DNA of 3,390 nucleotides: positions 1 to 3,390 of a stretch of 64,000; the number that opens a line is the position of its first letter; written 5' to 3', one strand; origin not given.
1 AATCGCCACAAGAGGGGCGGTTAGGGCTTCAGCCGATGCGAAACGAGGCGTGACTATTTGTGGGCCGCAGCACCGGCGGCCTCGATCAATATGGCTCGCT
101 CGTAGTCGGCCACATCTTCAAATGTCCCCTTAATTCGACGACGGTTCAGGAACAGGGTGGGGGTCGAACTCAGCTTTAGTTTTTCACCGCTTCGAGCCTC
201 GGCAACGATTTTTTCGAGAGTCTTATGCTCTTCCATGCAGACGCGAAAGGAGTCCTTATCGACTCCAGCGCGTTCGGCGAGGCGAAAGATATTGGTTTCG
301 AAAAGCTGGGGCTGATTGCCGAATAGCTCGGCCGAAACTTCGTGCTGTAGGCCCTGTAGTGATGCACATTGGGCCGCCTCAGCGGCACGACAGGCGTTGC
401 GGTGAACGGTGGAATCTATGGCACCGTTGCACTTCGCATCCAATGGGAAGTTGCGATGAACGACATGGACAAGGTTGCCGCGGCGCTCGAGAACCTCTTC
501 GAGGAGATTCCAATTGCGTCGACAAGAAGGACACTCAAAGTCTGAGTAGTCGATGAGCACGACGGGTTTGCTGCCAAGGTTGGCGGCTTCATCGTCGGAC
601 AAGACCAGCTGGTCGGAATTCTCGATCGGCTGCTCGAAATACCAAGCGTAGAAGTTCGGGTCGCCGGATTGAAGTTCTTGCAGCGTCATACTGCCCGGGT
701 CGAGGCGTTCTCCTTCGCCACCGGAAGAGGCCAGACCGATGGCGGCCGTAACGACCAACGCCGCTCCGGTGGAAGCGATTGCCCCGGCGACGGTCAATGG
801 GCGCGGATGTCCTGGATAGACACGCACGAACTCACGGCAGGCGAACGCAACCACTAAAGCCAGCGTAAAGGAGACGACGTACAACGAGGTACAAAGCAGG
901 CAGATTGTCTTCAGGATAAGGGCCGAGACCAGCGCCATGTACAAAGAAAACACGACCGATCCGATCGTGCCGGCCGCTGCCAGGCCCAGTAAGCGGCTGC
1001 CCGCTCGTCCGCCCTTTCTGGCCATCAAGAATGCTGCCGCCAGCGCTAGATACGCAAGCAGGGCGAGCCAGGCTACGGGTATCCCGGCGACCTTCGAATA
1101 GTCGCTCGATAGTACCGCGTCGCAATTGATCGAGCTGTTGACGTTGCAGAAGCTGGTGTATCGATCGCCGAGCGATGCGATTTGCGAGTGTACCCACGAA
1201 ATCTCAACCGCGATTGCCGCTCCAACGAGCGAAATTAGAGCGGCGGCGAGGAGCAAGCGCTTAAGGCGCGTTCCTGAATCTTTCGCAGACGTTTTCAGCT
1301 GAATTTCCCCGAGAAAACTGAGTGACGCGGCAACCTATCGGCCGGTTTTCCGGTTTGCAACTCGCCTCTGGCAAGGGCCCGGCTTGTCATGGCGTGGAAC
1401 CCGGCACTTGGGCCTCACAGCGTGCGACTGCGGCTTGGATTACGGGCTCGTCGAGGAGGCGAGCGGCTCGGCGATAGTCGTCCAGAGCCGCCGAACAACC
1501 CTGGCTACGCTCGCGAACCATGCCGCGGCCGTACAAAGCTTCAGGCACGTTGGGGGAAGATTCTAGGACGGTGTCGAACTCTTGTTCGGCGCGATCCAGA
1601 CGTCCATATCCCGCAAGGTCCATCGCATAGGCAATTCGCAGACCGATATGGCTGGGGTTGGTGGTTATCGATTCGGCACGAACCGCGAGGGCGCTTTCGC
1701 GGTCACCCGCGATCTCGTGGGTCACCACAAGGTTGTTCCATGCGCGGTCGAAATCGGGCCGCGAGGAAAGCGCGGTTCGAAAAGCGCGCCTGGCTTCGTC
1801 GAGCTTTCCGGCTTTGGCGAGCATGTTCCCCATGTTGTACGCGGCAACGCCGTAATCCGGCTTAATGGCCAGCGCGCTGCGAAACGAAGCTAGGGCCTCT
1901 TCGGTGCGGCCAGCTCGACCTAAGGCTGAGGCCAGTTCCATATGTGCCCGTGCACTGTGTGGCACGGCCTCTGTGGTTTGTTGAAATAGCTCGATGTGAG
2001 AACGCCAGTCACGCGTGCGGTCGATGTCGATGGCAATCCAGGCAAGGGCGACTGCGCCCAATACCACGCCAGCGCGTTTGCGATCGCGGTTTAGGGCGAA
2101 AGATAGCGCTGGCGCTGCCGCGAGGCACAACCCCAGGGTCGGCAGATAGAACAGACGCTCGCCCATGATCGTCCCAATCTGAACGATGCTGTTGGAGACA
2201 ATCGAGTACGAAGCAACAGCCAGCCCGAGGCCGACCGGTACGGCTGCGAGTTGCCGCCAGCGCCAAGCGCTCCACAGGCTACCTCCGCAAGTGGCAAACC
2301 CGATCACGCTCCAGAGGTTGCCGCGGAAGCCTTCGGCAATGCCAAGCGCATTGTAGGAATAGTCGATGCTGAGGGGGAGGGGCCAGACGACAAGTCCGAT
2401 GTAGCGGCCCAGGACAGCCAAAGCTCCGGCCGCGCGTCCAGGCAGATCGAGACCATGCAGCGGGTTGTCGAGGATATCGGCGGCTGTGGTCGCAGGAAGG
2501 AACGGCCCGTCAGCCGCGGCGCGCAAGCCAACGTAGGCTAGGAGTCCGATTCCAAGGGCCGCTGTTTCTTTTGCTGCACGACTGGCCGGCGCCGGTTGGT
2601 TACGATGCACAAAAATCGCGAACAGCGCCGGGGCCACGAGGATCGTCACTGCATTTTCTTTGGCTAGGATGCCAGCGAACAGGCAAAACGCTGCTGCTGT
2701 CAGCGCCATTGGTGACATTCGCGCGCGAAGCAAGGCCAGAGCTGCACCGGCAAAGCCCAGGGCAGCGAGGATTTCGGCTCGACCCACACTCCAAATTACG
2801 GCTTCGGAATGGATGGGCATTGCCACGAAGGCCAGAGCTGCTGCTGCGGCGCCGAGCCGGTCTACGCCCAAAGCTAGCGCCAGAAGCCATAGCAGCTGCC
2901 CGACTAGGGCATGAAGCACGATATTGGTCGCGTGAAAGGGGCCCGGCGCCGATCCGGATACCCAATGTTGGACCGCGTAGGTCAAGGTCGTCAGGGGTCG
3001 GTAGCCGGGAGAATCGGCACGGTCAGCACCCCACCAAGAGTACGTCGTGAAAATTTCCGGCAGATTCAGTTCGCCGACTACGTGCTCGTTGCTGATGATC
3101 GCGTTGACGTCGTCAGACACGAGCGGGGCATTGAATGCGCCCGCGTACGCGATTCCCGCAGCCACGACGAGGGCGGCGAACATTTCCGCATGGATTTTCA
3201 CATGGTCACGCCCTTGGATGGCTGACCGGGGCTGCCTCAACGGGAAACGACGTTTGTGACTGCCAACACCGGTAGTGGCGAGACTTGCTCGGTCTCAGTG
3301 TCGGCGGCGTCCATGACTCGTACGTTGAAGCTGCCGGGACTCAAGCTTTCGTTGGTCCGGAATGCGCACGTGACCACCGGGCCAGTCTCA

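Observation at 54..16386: Accessory locus: seven secreted Cys-rich / modular surface proteins next to a VKOR-DsbA fusion and a GT-C glycosyltransferase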

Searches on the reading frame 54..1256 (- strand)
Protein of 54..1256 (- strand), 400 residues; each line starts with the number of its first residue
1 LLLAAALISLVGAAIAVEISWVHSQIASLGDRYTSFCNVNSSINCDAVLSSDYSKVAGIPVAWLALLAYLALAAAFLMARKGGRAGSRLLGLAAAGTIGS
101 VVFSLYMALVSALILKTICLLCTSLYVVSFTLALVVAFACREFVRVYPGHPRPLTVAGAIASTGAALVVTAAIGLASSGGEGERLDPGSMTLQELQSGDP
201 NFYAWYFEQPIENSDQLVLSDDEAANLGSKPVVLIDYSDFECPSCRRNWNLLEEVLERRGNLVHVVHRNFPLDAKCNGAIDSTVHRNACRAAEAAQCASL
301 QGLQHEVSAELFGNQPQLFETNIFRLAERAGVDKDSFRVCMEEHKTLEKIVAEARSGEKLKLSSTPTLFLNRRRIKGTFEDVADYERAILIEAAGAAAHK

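Call 4: search_protein_families(library=pfam, proteins=[window:54-1256:-], max_evalue=0.01)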
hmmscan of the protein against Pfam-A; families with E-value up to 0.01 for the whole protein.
window:54-1256:- (400 aa): 3 families
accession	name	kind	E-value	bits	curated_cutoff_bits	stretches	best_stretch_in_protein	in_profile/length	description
PF07884.19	VKOR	-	1.9e-22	80.3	27.5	1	5-136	3-133/134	Vitamin K epoxide reductase family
PF13462.12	Thioredoxin_4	-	2e-13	51.3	23.2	1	231-377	14-152/165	Thioredoxin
PF01323.26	DSBA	-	1.6e-09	38.3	25.6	1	236-378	4-180/191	DSBA-like thioredoxin domain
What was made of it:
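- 54..1256 (-): VKOR-DsbA fusion, a quinone-linked disulfide oxidase (400 aa). Pfam VKOR 80.3 bits, Thioredoxin_4 51.3 bits and DSBA 38.3 bits, all above their cut-offs (call 4).
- On VKOR-DsbA fusion: PF07884 scores 80.3 bits against a cut-off of 27.5 (call 4). PF13462 scores 51.3 bits and PF01323 38.3 bits, both above their cut-offs (call 4).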

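Call 5: search_protein_families(library=ncbifam, proteins=[window:54-1256:-], max_evalue=0.01)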
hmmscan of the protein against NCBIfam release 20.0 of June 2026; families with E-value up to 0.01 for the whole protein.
window:54-1256:- (400 aa): 4 families
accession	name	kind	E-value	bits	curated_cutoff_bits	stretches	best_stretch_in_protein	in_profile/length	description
NF041057.1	Rcas_1661_fam_Se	equivalog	1.9e-15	57.1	190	2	287-378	138-234/247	Rcas_1661 family thioredoxin-like (seleno)lipoprotein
NF011480.0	PRK14889.1-4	equivalog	1.3e-10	41.8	120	1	7-136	11-125/132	VKOR family protein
NF011478.0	PRK14889.1-1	equivalog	8.3e-05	22.6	182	1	5-141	12-145/152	VKOR family protein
NF011479.0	PRK14889.1-2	equivalog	0.0022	18.3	264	1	35-134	39-137/145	VKOR family protein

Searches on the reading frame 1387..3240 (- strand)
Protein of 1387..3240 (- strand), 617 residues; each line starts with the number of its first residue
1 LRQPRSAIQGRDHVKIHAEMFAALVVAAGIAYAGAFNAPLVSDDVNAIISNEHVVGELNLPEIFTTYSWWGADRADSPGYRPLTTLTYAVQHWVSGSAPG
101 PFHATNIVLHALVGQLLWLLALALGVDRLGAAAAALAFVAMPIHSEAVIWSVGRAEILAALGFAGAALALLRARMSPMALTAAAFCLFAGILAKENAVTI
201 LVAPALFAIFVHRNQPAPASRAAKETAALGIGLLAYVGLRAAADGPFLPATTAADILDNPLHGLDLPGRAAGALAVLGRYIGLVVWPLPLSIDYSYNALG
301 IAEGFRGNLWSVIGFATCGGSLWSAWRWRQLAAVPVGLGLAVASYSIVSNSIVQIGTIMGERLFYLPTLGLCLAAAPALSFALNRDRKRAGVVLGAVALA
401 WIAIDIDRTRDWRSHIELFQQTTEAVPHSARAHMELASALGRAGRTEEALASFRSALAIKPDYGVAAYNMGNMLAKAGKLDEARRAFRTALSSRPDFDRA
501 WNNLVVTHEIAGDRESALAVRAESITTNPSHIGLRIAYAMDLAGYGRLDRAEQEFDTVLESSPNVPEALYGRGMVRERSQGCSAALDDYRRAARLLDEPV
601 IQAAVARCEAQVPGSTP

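Call 4: search_protein_families(library=pfam, proteins=[window:1387-3240:-], max_evalue=0.01)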
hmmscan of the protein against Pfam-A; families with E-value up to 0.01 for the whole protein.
window:1387-3240:- (617 aa): 17 families
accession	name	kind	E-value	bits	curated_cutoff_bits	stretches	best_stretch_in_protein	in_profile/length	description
PF13432.12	TPR_16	-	5.7e-17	62.3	32.7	3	412-462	13-63/65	Tetratricopeptide repeat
PF07719.23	TPR_2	-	5.4e-14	51.5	27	2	466-496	3-33/34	Tetratricopeptide repeat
PF00515.34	TPR_1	-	1.1e-13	50.8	27.8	2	468-497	5-34/34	Tetratricopeptide repeat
PF13414.12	TPR_11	-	1.9e-12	47.1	26.8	2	471-504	1-34/42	TPR repeat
PF14559.12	TPR_19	-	2.3e-12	47.5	25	1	443-503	4-63/68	Tetratricopeptide repeat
PF13431.12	TPR_17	-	2.7e-12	46.4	24.4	0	453-484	2-33/34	Tetratricopeptide repeat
PF13181.12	TPR_8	-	3.8e-11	42.6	25.7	1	430-463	1-34/34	Tetratricopeptide repeat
PF13428.12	TPR_14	-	7.5e-08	32.8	23.5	2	468-505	5-42/44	Tetratricopeptide repeat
PF13424.12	TPR_12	-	7.7e-08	32.9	30.1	1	430-493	3-74/77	Tetratricopeptide repeat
PF13176.12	TPR_7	-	4.1e-06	26.9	27.9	0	433-463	2-32/36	Tetratricopeptide repeat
PF13174.12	TPR_6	-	5.6e-05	24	26.3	0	466-496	2-32/33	Tetratricopeptide repeat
PF24575.1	TPR_Slam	-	0.00012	22.9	35.2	0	443-487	60-104/104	Surface lipoprotein assembly modifier, N-terminal TPR repeats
PF14561.12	TPR_20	-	0.00053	20.7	25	1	416-493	8-87/90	Tetratricopeptide repeat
PF13371.12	TPR_9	-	0.00053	20.4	35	0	411-464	10-63/73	Tetratricopeptide repeat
PF03704.23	BTAD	-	0.00082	20.2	22.1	0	413-456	79-122/146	Bacterial transcriptional activator domain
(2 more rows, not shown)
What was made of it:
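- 1387..3240 (-): TMTC-like GT-C membrane domain (about 10-11 hydrophobic segments) plus C-terminal TPR domain (617 aa; public gene calls give 604 aa). TPR families in Pfam (call 4).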

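Call 5: search_protein_families(library=ncbifam, proteins=[window:1387-3240:-], max_evalue=0.01)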
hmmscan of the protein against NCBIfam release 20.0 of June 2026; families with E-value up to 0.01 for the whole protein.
window:1387-3240:- (617 aa): 26 families (the best 25 are shown)
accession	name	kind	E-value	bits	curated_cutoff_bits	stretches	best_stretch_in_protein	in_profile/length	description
TIGR02917.1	PEP_TPR_lipo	equivalog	6.5e-25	87.2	312.2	2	416-594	110-289/899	XrtA/PEP-CTERM system TPR-repeat protein PrsT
NF033758.1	gliding_GltE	equivalog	2.7e-13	49.7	225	1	465-531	87-153/411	adventurous gliding motility TPR repeat lipoprotein GltE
TIGR02521.1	type_IV_pilW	equivalog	2.9e-13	49.9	154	1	421-527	56-164/234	type IV pilus biogenesis/stability protein PilW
NF040959.1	MamA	equivalog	4.7e-13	49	200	1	403-519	78-194/204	magnetosome protein MamA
NF033920.0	C39_PA2778_fam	equivalog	2.3e-10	40.3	150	1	428-526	152-252/255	PA2778 family cysteine peptidase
NF033762.1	social_mot_Tgl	equivalog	1e-09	38.1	225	1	416-578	51-216/252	social motility TPR repeat lipoprotein Tgl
TIGR02552.1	LcrH_SycD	equivalog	2.7e-09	36.8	104.8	1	418-495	40-117/136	SycD/LcrH family type III secretion system chaperone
NF008757.0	PRK11788.1-5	equivalog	5.2e-06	25.9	363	1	408-566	153-316/388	lipopolysaccharide assembly protein LapB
NF008520.0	PRK11447.1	equivalog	2.6e-05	22.2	858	0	512-593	475-556/1157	cellulose synthase complex outer membrane protein BcsC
NF011886.0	PRK15359.1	equivalog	5.4e-05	23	146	1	419-494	47-122/144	type III secretion system chaperone protein SscB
NF047558.1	TPR_END_plus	domain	0.00017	21.4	32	0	432-463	1-32/56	TPR end-of-group domain-containing protein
TIGR02795.1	tol_pal_ybgF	equivalog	0.00019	22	90.1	0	466-505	41-80/119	tol-pal system protein YbgF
NF008755.0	PRK11788.1-3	equivalog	0.0002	20.8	430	1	409-534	193-318/388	lipopolysaccharide assembly protein LapB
NF002725.1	PRK02603.1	equivalog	0.00024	21.2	143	1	443-515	48-123/173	photosystem I assembly protein Ycf3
NF047507.1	TPR_BatC_Lepto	exception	0.00037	20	175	1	418-504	46-136/214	TPR repeat-containing protein BatC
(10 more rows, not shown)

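Call 10: search_solved_structures(query=window:1387-3240:-, max_evalue=0.01)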
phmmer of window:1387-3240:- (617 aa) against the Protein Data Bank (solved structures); distinct sequences matched with E-value up to 0.01: 108 (the best 60 are shown).
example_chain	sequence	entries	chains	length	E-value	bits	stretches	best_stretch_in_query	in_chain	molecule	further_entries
9qhb_A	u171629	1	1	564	2.5e-49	171.3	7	410-515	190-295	Engineered tetratricopeptide repeat protein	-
8bu0_A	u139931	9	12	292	5.6e-35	123.9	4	410-518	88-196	Consensus tetratricopeptide repeat protein | Crystal structure of an 8-repeat consensus TPR superhelix with Zinc. | Monomer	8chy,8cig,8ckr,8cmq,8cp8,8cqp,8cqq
7ntf_A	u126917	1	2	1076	1.3e-33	119.4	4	433-595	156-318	Isoform 1 of UDP-N-acetylglucosamine--peptide N-acetylglucosaminyltransferase 110 kDa subu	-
7yeh_B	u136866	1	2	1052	2.6e-33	118.4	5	433-594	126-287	UDP-N-acetylglucosamine--peptide N-acetylglucosaminyltransferase 110 kDa subunit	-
7yea_A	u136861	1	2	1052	2.9e-33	118.3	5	433-594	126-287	UDP-N-acetylglucosamine--peptide N-acetylglucosaminyltransferase 110 kDa subunit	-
6eou_A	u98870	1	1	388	1.6e-29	105.9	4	433-594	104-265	UDP-N-acetylglucosamine--peptide N-acetylglucosaminyltransferase 110 kDa subunit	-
1w3b_A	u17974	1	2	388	1.6e-29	105.9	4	433-595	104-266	UDP-N-ACETYLGLUCOSAMINE--PEPTIDE N-ACETYLGLUCOSAMINYLTRANSFERASE 110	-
9qhc_A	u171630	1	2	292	1.8e-24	89.2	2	410-513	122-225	Engineered tetratricopeptide repeat protein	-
5i9f_A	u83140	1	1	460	1.1e-22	83.4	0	417-492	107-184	pentatricopeptide repeat protein dPPR-U10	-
5i9h_A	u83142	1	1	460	2.3e-22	82.3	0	426-492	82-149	pentatricopeptide repeat protein dPPR-U8G2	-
5i9g_C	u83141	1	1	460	2.8e-22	82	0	418-492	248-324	pentatricopeptide repeat protein dPPR-U8C2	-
5i9d_A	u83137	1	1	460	7e-22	80.7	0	417-492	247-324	pentatricopeptide repeat protein dPPR-U8A2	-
5orq_A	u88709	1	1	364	1.2e-20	76.7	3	386-488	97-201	cPPR-Telo1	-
4pjr_A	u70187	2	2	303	2.2e-20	75.7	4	387-488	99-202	Pentatricopeptide repeat protein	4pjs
6een_B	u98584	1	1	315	5.1e-20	74.6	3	417-506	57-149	Designer Pentatricopeptide Protein dPPR10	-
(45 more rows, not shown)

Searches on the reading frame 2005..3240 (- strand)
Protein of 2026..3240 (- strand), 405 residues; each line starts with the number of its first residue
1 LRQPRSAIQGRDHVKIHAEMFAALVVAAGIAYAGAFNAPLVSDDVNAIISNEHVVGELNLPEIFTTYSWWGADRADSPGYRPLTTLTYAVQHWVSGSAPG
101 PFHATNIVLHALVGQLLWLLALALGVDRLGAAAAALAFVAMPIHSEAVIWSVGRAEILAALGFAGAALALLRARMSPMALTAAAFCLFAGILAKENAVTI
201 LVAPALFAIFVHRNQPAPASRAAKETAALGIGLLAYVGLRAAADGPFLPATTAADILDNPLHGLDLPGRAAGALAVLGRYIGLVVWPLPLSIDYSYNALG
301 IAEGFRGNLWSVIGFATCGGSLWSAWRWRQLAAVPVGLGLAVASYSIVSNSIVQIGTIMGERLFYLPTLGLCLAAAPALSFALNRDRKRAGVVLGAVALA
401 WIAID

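Call 18: search_protein_families(library=pfam, proteins=[window:2005-3183:-], max_evalue=10)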
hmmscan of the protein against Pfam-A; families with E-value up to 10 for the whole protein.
seq(393 aa): 0 families

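Call 19: search_solved_structures(query=window:2005-3183:-, max_evalue=10, show_alignments=2)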
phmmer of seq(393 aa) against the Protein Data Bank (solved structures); distinct sequences matched with E-value up to 10: 0.
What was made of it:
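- Checked: The window protein's membrane domain has no Pfam or PDB hit of its own (calls 18, 19).
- Tried and rejected: The membrane domain alone hit nothing in Pfam or PDB (calls 18, 19).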

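Call 37: search_protein_representatives(protein=window:2026-3240:-)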
Query: 405 residues. Proteins with E-value up to 0.001 (for the whole library): 31233; up to 1e-10: 8567; up to 1e-30: 320. The best 150 are listed.
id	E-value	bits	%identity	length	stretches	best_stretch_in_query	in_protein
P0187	2.0e-121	422.1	56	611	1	22-405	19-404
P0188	2.1e-88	313.4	48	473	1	16-403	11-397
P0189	1.4e-87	310.7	49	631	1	24-401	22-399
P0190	1.7e-87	310.4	48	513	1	30-405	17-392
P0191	5.4e-87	308.8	52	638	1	23-405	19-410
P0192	7.1e-86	305.1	47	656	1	18-404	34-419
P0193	5.5e-84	298.8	51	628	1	30-402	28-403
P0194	6.3e-83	295.4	49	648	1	20-405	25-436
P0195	8.3e-79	281.8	48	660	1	25-403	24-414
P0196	2.1e-78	280.5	45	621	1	17-401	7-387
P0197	5.5e-74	265.9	47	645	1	21-403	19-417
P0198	2.4e-73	263.8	47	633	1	9-396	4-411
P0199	1.3e-70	254.8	46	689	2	173-396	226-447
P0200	2.7e-51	191.2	48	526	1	119-393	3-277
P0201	1.2e-45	172.6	38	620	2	20-387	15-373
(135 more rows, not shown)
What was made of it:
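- TMTC-like proteins are an enormous family with 31,233 representatives (call 37).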

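Call 39: search_protein_families(library=pfam, alignment_id=A4, max_evalue=0.01)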
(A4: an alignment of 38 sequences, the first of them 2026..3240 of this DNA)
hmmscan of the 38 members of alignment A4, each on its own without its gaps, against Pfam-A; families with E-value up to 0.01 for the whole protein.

A. member 1, window:2026-3240:- (405 aa): 0 families

B. families by the number of members that match (of 38 scanned): 60 families (the first 25 are shown)
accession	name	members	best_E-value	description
PF07719.23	TPR_2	33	4.3e-56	Tetratricopeptide repeat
PF13428.12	TPR_14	33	1.6e-31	Tetratricopeptide repeat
PF00515.34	TPR_1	32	1.8e-59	Tetratricopeptide repeat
PF13431.12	TPR_17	32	1.2e-44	Tetratricopeptide repeat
PF13181.12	TPR_8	32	4.2e-42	Tetratricopeptide repeat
PF13432.12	TPR_16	32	2.5e-41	Tetratricopeptide repeat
PF13424.12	TPR_12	32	1.7e-36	Tetratricopeptide repeat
PF14559.12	TPR_19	32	2.1e-36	Tetratricopeptide repeat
PF13414.12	TPR_11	31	1.9e-47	TPR repeat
PF08409.16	TMTC_DUF1736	31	5.1e-12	Protein O-mannosyl-transferase TMTC, DUF1736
PF13371.12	TPR_9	29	2.1e-18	Tetratricopeptide repeat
PF23914.1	TPR_CcmH_CycH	28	1.1e-16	Cytochrome c-type biogenesis protein H TPR domain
PF24575.1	TPR_Slam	26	2.1e-15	Surface lipoprotein assembly modifier, N-terminal TPR repeats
PF13374.12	TPR_10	25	5e-25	Tetratricopeptide repeat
PF13176.12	TPR_7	25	4.7e-24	Tetratricopeptide repeat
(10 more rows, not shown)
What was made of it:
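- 1387..3240 (-): The N-terminal domain has 31,233 homologues (call 37), and 31 of 38 sampled hit PF08409 TMTC_DUF1736 (call 39).
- On TMTC-like GT-C glycosyltransferase (PF08409 plus TPR): Of 38 sampled homologues (phmmer E <= 3e-34), 31 hit PF08409, the best at 5e-12 (calls 37, 39).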

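Call 40: search_solved_structures(query=A4, max_evalue=1)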
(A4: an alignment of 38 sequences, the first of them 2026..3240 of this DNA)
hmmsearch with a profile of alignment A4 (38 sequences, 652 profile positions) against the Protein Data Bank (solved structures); distinct sequences matched with E-value up to 1: 579 (the best 60 are shown).
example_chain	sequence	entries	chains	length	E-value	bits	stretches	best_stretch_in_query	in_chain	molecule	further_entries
9qhb_A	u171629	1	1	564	3.6e-191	640.4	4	432-606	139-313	Engineered tetratricopeptide repeat protein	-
8bu0_A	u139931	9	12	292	4.7e-98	332.7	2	433-602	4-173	Consensus tetratricopeptide repeat protein | Crystal structure of an 8-repeat consensus TPR superhelix with Zinc. | Monomer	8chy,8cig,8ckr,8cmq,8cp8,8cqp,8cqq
9qhc_A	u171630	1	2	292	1.3e-93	318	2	433-602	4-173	Engineered tetratricopeptide repeat protein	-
7yeh_B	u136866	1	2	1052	1.3e-87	298.1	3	427-606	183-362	UDP-N-acetylglucosamine--peptide N-acetylglucosaminyltransferase 110 kDa subunit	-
7ntf_A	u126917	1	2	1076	2.9e-87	297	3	427-606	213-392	Isoform 1 of UDP-N-acetylglucosamine--peptide N-acetylglucosaminyltransferase 110 kDa subu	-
7yea_A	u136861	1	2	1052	3.2e-87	296.9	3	425-606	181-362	UDP-N-acetylglucosamine--peptide N-acetylglucosaminyltransferase 110 kDa subunit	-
1w3b_A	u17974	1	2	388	6.8e-73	249.6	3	427-606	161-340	UDP-N-ACETYLGLUCOSAMINE--PEPTIDE N-ACETYLGLUCOSAMINYLTRANSFERASE 110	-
6eou_A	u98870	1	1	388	1.7e-72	248.3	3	428-606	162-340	UDP-N-acetylglucosamine--peptide N-acetylglucosaminyltransferase 110 kDa subunit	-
7qdr_B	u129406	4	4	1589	7e-60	206.6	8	448-621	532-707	Tetratricopeptide repeat protein 37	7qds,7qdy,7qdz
9g8o_B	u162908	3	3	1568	2.9e-59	204.5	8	468-585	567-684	Superkiller complex protein 3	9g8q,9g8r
7y4i_A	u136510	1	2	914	2.1e-57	198.4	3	440-612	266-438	Probable UDP-N-acetylglucosamine--peptide N-acetylglucosaminyltransferase SPINDLY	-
8dtf_A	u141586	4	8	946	2.5e-57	198.1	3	440-612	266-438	Probable UDP-N-acetylglucosamine--peptide N-acetylglucosaminyltransferase SPINDLY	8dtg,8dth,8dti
6xt9_D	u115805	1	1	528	5.9e-56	193.6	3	440-640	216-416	Bardet-Biedl syndrome 4 protein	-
8fgw_D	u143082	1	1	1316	1.1e-53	186.1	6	436-633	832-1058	Tetratricopeptide repeat protein 21B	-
8bbe_D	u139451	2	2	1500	4.3e-53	184.2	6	436-633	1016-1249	SNAP-tag,Tetratricopeptide repeat protein 21B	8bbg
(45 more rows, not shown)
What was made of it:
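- Tried and rejected: PDB sequence searches with the full TM+TPR protein and with alignment A4 were swamped by TPR proteins (calls 10, 40).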
